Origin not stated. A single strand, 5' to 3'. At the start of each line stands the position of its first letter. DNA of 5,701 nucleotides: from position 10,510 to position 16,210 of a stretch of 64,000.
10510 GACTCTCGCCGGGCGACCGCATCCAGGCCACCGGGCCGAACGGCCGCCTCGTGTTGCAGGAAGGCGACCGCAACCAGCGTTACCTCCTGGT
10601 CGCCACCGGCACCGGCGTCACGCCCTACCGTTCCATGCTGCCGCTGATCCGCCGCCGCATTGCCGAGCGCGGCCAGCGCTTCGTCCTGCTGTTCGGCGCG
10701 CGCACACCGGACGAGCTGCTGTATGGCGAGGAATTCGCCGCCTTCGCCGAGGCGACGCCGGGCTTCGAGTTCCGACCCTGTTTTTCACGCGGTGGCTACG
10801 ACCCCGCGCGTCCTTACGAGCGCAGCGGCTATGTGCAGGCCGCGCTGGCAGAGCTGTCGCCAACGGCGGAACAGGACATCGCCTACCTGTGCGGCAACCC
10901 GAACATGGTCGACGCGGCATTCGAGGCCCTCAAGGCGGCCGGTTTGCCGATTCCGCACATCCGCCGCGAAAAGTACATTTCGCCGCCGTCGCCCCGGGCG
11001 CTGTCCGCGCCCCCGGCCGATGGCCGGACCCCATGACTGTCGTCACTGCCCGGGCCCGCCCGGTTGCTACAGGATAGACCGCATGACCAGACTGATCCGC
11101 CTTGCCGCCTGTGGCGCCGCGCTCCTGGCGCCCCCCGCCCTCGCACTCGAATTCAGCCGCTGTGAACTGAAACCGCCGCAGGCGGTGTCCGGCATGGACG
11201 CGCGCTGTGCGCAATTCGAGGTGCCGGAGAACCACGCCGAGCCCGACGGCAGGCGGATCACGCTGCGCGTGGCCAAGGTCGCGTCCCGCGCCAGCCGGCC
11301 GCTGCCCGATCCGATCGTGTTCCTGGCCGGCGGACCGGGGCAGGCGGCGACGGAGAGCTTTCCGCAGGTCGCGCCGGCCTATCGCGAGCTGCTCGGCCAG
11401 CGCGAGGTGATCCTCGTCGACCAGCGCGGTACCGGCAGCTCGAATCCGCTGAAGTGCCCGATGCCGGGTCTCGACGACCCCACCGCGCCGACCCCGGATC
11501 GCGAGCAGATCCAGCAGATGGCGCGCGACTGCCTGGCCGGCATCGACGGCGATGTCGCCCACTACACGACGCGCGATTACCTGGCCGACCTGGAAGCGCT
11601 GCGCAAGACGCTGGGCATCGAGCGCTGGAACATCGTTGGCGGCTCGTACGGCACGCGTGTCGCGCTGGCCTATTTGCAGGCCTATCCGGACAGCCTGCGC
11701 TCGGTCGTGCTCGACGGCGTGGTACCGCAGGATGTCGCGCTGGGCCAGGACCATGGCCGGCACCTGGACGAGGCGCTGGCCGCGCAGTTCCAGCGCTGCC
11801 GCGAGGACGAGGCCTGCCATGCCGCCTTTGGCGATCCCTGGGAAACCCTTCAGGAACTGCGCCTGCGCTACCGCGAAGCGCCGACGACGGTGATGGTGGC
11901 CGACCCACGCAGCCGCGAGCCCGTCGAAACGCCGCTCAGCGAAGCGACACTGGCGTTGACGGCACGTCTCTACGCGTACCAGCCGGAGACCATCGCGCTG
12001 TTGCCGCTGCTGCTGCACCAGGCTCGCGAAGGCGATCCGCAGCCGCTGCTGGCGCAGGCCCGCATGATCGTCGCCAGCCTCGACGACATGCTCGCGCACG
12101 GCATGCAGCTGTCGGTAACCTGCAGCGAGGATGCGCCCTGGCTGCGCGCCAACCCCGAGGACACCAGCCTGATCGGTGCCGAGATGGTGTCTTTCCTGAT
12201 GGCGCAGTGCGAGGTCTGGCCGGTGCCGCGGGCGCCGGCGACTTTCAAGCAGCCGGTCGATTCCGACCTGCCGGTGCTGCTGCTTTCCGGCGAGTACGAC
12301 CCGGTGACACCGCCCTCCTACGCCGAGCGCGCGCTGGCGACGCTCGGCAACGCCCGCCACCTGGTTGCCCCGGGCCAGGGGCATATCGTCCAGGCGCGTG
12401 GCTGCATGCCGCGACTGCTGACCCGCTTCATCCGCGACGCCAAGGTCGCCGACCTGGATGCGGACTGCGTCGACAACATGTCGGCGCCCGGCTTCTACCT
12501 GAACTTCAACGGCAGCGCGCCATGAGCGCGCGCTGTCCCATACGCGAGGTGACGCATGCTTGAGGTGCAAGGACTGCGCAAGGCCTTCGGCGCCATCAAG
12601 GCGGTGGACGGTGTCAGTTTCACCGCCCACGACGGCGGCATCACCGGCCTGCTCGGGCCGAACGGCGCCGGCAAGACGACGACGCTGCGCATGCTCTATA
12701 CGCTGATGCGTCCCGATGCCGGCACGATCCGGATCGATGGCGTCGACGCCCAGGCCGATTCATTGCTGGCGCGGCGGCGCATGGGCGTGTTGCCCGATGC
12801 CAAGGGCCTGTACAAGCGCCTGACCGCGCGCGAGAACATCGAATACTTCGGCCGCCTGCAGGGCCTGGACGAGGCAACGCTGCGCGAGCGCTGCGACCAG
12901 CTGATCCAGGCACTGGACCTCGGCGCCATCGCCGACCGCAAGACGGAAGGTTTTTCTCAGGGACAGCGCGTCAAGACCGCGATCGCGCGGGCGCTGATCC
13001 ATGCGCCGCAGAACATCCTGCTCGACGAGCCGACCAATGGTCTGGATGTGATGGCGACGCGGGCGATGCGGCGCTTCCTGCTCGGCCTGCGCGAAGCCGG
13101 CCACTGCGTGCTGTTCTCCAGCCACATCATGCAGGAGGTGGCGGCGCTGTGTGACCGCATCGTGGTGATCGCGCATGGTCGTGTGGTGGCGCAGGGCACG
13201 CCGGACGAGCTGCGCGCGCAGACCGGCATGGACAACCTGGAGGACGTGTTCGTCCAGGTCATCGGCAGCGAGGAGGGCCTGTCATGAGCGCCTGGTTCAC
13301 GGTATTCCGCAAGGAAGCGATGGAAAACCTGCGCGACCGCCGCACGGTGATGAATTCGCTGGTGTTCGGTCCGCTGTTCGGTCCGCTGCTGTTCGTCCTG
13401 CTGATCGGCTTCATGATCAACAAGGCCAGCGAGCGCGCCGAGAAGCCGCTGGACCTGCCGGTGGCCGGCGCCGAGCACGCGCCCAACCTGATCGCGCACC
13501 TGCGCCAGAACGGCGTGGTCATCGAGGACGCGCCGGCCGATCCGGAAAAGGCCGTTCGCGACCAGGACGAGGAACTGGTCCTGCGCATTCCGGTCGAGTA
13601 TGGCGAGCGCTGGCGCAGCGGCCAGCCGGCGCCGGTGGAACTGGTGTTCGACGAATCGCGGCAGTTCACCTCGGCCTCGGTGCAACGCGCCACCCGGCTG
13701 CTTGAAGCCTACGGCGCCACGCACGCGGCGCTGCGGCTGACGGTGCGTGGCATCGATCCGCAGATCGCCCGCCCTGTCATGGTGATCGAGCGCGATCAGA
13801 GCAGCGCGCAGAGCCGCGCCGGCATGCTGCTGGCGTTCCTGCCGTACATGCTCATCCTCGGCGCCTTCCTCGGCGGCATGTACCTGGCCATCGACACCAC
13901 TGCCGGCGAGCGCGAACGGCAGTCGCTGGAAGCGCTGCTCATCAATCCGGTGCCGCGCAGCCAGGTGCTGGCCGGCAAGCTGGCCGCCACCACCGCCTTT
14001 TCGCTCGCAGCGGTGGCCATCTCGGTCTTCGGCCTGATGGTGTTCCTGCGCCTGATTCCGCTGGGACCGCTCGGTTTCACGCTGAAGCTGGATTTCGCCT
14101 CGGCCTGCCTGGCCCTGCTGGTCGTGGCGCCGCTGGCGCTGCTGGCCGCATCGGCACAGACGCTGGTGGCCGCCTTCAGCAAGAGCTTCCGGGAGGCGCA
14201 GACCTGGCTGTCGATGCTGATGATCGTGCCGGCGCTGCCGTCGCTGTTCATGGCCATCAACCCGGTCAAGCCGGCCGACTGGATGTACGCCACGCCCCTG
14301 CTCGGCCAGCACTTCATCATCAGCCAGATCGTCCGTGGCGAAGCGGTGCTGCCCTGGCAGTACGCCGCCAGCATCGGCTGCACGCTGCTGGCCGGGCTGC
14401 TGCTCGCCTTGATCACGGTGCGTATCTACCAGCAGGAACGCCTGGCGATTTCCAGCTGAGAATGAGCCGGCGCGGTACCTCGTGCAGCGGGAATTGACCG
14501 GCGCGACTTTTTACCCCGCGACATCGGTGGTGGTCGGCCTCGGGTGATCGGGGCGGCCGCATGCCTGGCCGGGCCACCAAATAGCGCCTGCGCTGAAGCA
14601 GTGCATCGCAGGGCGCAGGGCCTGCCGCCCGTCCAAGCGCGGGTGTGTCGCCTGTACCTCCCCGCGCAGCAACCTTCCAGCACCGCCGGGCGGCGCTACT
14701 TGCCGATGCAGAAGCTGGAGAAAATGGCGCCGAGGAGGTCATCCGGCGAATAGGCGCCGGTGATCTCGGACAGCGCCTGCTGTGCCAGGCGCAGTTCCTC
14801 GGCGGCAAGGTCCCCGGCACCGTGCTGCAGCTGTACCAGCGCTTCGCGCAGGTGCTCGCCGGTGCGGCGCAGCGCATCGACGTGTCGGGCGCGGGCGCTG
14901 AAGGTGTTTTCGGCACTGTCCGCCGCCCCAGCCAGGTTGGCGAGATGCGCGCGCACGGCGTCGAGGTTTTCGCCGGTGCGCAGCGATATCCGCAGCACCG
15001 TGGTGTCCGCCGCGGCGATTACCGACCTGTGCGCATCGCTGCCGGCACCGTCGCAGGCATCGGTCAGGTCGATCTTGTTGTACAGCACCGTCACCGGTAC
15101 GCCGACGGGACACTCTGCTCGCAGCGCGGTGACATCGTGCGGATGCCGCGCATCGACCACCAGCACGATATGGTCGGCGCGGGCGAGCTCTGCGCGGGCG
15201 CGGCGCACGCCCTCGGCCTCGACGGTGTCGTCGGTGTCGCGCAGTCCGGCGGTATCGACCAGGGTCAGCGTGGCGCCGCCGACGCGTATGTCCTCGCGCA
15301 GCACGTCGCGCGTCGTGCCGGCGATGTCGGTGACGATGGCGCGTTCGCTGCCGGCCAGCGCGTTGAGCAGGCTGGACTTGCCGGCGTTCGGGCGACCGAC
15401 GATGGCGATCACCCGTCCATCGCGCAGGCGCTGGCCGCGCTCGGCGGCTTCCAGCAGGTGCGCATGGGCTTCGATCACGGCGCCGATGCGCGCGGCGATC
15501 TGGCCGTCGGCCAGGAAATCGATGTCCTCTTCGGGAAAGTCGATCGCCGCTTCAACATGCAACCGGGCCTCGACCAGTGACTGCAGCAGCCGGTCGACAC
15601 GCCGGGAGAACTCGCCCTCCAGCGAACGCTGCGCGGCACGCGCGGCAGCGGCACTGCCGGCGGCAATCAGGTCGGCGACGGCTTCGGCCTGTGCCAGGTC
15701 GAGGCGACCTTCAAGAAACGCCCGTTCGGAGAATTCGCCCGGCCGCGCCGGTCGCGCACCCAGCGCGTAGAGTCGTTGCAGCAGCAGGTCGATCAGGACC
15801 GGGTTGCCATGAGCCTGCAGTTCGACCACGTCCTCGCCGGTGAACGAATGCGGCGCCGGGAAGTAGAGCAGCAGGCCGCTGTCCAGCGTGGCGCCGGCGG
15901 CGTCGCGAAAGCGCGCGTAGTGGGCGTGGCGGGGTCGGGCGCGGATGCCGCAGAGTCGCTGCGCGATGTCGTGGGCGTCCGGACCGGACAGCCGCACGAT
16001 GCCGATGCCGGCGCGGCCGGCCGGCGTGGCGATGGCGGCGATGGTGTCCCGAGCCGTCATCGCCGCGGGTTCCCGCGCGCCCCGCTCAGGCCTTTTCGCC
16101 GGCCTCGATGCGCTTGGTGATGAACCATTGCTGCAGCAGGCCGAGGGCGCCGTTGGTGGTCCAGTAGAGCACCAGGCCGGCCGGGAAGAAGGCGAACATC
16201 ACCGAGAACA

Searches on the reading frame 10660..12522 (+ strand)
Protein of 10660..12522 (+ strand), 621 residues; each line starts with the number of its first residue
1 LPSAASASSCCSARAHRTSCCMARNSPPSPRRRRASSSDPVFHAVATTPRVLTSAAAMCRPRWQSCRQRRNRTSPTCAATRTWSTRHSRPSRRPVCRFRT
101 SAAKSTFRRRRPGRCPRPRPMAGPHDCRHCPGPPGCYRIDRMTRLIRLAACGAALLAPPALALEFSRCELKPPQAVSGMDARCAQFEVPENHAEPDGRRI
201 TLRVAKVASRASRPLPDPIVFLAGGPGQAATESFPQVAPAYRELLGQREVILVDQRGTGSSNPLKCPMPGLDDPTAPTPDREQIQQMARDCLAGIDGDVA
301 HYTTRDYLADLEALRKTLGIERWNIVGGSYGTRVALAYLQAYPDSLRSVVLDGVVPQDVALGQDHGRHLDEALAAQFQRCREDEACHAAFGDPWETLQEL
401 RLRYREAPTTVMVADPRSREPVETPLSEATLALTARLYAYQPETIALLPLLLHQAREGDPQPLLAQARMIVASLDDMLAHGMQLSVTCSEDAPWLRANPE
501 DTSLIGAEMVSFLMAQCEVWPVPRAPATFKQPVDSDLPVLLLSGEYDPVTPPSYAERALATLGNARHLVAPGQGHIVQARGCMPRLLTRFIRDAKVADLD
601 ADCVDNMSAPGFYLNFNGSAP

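Call 57: search_protein_families(library=pfam, proteins=[window:10660-12522:+], max_evalue=0.0001)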
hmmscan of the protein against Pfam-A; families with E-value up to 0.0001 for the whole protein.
window:10660-12522:+ (621 aa): 3 families
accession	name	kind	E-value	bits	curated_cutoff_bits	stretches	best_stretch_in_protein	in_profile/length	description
PF00561.26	Abhydrolase_1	-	9e-26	91.5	25.8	1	218-578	2-241/245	alpha/beta hydrolase fold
PF08386.16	Abhydrolase_4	-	1.1e-18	67.7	21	1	505-603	4-103/103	TAP-like protein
PF12146.15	Hydrolase_4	-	1.7e-05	24.7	27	0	249-351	33-106/239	Serine aminopeptidase, S33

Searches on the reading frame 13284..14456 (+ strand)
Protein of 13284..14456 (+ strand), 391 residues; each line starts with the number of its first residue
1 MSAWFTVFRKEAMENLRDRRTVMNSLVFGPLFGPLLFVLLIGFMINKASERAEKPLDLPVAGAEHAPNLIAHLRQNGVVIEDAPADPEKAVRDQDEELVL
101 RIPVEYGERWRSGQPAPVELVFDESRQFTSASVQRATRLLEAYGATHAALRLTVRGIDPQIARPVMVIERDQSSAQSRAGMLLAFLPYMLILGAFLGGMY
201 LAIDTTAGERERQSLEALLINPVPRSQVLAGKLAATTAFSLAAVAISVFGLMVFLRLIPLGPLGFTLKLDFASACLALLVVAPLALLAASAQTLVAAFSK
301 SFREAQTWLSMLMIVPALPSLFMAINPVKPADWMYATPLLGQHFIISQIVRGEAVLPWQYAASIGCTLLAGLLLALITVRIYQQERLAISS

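Call 57: search_protein_families(library=pfam, proteins=[window:13284-14456:+], max_evalue=0.0001)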
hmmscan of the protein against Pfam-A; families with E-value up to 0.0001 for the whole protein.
window:13284-14456:+ (391 aa): 4 families
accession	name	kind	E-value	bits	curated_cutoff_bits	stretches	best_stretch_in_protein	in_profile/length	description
PF12698.13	ABC2_membrane_3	-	9.6e-22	78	31.6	1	31-379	8-346/347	ABC-2 family transporter protein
PF12679.13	ABC2_membrane_2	-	2.2e-18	67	27.2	1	6-318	2-197/283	ABC-2 family transporter protein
PF12730.13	ABC2_membrane_4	-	3.6e-06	27.5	27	1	191-301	58-164/179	ABC-2 family transporter protein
PF01061.29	ABC2_membrane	-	2.4e-05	24.4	26.9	1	174-323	47-180/211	ABC-2 type transporter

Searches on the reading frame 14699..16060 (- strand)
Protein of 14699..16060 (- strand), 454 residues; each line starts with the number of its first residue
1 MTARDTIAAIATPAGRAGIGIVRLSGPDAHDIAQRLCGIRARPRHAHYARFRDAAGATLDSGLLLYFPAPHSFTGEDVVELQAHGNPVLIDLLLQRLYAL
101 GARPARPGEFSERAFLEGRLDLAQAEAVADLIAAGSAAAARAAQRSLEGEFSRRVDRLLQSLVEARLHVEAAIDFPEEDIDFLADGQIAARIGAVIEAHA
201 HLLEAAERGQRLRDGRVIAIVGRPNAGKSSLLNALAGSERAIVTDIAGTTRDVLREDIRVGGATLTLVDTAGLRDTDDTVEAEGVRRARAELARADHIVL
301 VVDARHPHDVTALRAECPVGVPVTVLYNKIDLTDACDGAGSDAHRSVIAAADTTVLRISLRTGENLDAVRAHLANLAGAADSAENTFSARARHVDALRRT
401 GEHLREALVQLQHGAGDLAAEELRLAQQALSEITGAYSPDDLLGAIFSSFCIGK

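Call 57: search_protein_families(library=pfam, proteins=[window:14699-16060:-], max_evalue=0.0001)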
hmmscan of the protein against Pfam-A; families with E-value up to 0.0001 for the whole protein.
window:14699-16060:- (454 aa): 7 families
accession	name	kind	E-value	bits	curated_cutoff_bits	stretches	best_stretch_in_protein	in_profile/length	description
PF12631.12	MnmE_helical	-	1.3e-54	185.9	40.1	1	122-451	1-211/211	MnmE helical domain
PF10396.14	TrmE_N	-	1e-40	139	29.8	1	6-119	1-117/117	GTP-binding protein TrmE N-terminus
PF01926.29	MMR_HSR1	-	2.1e-25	89.5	21.9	1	218-329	2-113/113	50S ribosome-binding GTPase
PF02421.24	FeoB_N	-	7.3e-13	48.8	27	1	217-369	2-152/156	Ferrous iron transport protein B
PF00350.29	Dynamin_N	-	1.8e-07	31.8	27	0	218-251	1-33/168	Dynamin family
PF03193.22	RsgA_GTPase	-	2.6e-07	31.1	30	0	200-249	91-147/174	RsgA GTPase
PF00009.33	GTP_EFTU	-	3e-05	24.1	26.5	0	248-367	54-176/188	Elongation factor Tu GTP binding domain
